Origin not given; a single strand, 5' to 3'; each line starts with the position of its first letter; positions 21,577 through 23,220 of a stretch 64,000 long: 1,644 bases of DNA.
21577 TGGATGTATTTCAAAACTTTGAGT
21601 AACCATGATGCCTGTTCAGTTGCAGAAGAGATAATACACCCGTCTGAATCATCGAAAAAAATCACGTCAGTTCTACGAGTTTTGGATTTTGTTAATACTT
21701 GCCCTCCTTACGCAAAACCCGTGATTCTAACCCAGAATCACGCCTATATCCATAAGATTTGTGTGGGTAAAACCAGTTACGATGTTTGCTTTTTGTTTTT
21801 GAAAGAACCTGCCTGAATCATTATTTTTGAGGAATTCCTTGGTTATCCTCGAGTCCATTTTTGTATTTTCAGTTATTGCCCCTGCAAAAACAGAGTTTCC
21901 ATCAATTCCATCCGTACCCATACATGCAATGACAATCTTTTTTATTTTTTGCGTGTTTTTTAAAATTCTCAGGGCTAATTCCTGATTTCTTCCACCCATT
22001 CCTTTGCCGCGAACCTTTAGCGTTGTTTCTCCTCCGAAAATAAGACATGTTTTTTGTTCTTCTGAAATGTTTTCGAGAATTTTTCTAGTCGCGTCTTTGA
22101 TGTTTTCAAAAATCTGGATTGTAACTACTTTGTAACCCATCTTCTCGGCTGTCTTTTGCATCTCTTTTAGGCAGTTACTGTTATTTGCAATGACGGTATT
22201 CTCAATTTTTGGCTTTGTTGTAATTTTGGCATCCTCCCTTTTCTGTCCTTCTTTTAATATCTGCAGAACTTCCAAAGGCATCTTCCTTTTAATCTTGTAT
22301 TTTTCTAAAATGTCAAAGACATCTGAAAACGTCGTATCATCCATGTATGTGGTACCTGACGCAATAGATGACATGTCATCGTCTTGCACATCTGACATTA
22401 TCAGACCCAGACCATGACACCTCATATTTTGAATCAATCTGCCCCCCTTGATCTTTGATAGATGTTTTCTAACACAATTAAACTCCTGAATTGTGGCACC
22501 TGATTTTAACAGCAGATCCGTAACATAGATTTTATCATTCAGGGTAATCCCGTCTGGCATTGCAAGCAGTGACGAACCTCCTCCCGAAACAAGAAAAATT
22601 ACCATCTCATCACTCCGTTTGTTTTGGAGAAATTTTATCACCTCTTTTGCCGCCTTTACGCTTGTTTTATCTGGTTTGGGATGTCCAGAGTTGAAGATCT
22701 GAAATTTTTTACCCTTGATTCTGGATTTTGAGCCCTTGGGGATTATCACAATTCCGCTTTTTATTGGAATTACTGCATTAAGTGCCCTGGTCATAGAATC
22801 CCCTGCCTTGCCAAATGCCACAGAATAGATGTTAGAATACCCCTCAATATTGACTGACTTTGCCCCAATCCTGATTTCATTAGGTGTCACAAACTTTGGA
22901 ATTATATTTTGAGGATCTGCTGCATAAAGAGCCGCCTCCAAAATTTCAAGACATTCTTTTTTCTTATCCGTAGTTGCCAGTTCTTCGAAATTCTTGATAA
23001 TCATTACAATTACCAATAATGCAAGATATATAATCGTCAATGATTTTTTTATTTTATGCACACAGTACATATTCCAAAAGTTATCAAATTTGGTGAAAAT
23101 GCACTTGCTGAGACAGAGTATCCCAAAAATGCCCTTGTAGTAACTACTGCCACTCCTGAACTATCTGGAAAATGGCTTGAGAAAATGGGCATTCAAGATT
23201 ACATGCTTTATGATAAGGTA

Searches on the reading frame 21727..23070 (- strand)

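Call 95: search_protein_families(library=pfam, proteins=[window:21727-23070:-], max_evalue=0.00001)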
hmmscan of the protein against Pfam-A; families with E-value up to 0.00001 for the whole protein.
window:21727-23070:- (447 aa): 2 families
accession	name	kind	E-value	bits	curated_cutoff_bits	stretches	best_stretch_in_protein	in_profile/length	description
PF13660.11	DUF4147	-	1.7e-70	237.5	23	1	41-273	3-234/234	Domain of unknown function (DUF4147)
PF05161.18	MOFRL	-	4.2e-31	107.7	28.3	1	342-441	2-106/106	MOFRL family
